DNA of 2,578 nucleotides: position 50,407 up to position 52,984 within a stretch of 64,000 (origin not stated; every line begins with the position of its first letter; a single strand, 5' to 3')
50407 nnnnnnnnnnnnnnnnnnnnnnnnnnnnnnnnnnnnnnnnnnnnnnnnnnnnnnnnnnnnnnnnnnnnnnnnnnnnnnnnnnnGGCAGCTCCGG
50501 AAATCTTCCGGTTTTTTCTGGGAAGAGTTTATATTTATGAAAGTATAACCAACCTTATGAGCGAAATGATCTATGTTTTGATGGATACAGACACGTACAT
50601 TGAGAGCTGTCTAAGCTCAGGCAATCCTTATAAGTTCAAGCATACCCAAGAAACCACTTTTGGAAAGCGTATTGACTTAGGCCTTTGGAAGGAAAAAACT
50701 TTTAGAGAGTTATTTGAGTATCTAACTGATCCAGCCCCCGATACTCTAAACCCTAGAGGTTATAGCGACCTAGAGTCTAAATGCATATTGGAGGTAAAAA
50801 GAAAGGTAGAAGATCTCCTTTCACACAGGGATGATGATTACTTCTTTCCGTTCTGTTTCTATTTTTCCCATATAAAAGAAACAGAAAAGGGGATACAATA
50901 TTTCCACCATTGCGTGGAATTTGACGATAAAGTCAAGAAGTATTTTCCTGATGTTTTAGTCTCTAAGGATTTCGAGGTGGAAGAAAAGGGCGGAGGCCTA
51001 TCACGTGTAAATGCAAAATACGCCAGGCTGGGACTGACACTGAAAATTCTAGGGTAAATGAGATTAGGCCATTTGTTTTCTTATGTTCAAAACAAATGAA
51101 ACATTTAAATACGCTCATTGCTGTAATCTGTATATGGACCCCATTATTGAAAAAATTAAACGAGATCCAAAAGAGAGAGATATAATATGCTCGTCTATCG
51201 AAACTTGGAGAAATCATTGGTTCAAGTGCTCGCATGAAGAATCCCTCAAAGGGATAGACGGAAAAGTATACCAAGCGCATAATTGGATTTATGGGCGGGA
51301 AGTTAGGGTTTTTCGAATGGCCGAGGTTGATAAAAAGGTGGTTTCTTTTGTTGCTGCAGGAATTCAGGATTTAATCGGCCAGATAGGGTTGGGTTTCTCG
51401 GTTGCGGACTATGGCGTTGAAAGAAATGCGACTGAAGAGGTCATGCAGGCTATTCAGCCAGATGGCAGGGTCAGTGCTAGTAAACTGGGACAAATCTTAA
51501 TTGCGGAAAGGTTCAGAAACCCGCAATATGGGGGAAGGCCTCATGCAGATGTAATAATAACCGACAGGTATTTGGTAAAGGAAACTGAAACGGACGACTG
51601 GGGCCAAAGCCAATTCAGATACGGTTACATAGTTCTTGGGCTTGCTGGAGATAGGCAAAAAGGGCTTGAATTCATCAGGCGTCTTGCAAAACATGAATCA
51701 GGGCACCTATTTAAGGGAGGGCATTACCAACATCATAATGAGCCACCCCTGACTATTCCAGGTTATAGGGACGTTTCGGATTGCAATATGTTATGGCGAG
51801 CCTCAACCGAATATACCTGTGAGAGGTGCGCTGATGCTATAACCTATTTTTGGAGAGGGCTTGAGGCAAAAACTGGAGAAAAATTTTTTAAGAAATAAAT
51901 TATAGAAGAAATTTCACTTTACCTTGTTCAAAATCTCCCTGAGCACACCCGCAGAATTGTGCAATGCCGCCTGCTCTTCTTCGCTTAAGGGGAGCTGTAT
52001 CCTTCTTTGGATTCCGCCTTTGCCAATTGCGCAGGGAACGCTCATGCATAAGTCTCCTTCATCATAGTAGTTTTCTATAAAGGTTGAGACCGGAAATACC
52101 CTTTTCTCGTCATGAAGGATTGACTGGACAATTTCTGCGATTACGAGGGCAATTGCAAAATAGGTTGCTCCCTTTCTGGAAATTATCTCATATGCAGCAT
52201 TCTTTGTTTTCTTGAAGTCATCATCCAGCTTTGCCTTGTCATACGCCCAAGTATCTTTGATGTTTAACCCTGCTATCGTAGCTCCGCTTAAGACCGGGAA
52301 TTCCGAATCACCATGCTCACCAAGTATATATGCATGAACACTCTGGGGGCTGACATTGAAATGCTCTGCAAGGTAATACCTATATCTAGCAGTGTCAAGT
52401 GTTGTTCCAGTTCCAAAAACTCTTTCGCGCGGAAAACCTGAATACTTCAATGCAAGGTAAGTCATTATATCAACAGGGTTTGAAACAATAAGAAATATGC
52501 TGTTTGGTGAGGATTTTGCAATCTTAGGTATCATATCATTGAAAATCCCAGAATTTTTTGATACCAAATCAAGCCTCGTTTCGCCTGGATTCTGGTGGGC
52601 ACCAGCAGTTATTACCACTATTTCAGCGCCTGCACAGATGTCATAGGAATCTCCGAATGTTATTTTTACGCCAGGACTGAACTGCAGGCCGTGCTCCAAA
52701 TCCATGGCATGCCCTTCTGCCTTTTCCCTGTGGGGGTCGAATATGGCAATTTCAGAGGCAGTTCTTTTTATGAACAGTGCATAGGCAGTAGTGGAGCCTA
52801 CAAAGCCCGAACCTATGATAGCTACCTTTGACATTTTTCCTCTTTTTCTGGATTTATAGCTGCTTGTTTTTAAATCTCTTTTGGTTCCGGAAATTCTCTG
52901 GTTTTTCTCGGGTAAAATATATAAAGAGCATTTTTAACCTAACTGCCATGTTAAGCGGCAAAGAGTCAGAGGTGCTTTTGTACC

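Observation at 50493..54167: Identical 17-nt hairpin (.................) plus T-tract re-used after three different genes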

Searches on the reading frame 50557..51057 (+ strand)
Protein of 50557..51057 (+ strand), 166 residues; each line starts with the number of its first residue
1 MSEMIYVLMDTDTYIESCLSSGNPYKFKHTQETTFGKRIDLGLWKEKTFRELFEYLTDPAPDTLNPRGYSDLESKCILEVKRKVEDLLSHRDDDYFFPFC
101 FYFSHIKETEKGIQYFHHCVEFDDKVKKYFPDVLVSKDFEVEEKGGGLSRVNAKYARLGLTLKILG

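Call 17: search_protein_families(library=pfam, proteins=[window:50557-51057:+], max_evalue=0.01)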
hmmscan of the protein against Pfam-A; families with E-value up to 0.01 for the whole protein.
window:50557-51057:+ (166 aa): 0 families

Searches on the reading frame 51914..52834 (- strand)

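Call 17: search_protein_families(library=pfam, proteins=[window:51914-52834:-], max_evalue=0.01)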
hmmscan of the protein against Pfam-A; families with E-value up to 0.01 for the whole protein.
window:51914-52834:- (306 aa): 5 families
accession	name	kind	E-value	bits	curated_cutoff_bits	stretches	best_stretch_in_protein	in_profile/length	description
PF00056.29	Ldh_1_N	-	4.2e-45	153.7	27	1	3-141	2-141/141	lactate/malate dehydrogenase, NAD binding domain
PF02866.23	Ldh_1_C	-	2.6e-39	135.5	22.6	1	144-305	1-170/174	lactate/malate dehydrogenase, alpha/beta C-terminal domain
PF01266.30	DAO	-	0.00027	21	27.9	1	3-40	1-36/353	FAD dependent oxidoreductase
PF03807.23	F420_oxidored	-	0.0027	18.7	21.6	1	3-77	1-67/94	NADP oxidoreductase coenzyme F420-dependent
PF03435.24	Sacchrp_dh_NADP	-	0.0093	16.7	25.1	0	4-45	1-42/129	Saccharopine dehydrogenase NADP binding domain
